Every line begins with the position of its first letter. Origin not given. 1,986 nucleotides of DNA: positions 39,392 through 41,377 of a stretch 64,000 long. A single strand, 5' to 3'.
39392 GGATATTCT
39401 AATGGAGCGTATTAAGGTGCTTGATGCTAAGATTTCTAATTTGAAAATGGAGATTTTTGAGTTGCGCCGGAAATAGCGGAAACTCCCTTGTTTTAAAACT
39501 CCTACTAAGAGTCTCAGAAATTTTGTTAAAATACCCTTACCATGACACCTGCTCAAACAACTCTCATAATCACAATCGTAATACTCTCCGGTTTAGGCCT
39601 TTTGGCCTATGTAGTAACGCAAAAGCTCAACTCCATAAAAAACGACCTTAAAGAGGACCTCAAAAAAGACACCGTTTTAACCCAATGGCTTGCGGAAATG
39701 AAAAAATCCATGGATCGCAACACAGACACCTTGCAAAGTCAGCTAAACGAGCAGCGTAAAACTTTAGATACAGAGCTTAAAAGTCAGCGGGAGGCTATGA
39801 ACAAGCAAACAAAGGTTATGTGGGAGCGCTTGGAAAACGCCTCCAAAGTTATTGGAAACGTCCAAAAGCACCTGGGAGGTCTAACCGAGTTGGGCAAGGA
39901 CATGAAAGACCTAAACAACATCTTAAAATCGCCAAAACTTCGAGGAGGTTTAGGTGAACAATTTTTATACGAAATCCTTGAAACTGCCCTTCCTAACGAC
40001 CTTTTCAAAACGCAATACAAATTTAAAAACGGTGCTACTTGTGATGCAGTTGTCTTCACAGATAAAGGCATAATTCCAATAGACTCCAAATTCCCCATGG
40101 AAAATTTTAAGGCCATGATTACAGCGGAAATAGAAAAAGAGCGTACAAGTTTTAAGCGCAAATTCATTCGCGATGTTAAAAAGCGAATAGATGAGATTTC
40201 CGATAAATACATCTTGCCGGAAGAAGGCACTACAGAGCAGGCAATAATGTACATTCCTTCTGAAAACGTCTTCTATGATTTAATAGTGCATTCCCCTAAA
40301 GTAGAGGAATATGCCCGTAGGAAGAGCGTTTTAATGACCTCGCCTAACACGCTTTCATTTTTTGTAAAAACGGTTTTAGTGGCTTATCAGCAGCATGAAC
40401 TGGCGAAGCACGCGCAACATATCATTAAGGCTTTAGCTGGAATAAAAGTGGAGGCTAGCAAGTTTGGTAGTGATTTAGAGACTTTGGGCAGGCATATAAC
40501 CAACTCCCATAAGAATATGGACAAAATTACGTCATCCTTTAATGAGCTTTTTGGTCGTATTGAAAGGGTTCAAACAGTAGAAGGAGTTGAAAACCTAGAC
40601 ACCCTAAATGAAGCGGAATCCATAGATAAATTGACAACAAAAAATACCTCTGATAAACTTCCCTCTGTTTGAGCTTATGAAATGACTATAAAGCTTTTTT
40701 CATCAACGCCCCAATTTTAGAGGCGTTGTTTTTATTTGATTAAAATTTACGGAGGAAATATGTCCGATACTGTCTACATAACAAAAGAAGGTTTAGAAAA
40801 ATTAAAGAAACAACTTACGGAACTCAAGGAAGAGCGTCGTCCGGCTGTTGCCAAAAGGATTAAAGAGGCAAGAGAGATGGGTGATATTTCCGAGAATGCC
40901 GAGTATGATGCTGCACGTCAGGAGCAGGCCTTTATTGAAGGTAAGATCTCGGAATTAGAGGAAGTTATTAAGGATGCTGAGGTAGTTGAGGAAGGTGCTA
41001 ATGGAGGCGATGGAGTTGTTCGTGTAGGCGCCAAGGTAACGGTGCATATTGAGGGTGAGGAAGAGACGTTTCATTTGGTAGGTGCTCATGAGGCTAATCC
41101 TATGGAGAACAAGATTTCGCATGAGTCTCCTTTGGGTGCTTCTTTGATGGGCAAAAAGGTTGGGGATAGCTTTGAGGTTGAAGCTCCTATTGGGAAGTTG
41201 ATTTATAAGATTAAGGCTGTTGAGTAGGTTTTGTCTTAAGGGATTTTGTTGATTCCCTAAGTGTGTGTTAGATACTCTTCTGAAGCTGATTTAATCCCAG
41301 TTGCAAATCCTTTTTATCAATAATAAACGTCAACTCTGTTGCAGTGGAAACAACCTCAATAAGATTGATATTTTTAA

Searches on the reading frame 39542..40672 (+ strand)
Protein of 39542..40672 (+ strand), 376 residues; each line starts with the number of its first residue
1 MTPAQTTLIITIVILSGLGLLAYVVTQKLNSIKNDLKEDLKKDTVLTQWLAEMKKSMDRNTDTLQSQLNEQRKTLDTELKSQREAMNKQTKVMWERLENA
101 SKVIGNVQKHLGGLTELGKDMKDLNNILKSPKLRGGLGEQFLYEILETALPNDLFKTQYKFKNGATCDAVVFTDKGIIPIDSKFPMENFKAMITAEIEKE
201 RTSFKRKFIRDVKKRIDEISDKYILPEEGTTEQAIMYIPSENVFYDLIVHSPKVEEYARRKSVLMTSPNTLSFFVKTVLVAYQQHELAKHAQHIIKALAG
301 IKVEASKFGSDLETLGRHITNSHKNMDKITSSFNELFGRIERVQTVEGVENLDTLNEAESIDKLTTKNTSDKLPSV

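Call 3: search_protein_families(library=pfam, proteins=[window:39542-40672:+], max_evalue=0.01)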
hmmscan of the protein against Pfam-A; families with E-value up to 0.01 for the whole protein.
window:39542-40672:+ (376 aa): 2 families
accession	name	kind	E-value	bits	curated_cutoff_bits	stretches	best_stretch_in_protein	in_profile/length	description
PF02646.22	RmuC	-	7.9e-53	179.9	26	1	67-347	2-285/291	RmuC family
PF01442.23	Apolipoprotein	-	0.005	17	90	1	26-116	32-124/190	Apolipoprotein A1/A4/E domain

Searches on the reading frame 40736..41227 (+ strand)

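Call 77: search_protein_families(library=pfam, proteins=[window:40736-41227:+], max_evalue=1)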
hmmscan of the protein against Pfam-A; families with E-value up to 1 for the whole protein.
window:40736-41227:+ (163 aa): 8 families
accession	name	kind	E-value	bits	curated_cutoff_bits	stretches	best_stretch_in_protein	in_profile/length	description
PF03449.20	GreA_GreB_N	-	9e-29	99.9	24.5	1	13-83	1-71/71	Transcription elongation factor, N-terminal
PF01272.25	GreA_GreB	-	4.1e-24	84.8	26.9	1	92-163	3-76/77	Transcription elongation factor, GreA/GreB, C-term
PF02996.22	Prefoldin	-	0.0031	17.9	23.2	1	56-109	4-57/120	Prefoldin subunit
PF07303.18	Occludin_ELL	-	0.02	16.1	31.2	1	12-80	30-98/101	Occludin homology domain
PF15898.10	PRKG1_interact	-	0.035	15.2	32.4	1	19-81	12-75/101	cGMP-dependent protein kinase interacting domain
PF25450.1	Rab11-FIP3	-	0.043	14.5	31.9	0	60-84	5-29/125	Rab11-FIP3-like domain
PF01814.28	Hemerythrin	-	0.058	14.3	25.3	1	53-112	67-123/127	Hemerythrin HHE cation binding domain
PF02912.23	Phe_tRNA-synt_N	-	0.46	10.9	22.3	1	20-47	20-47/69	Aminoacyl tRNA synthetase class II, N-terminal domain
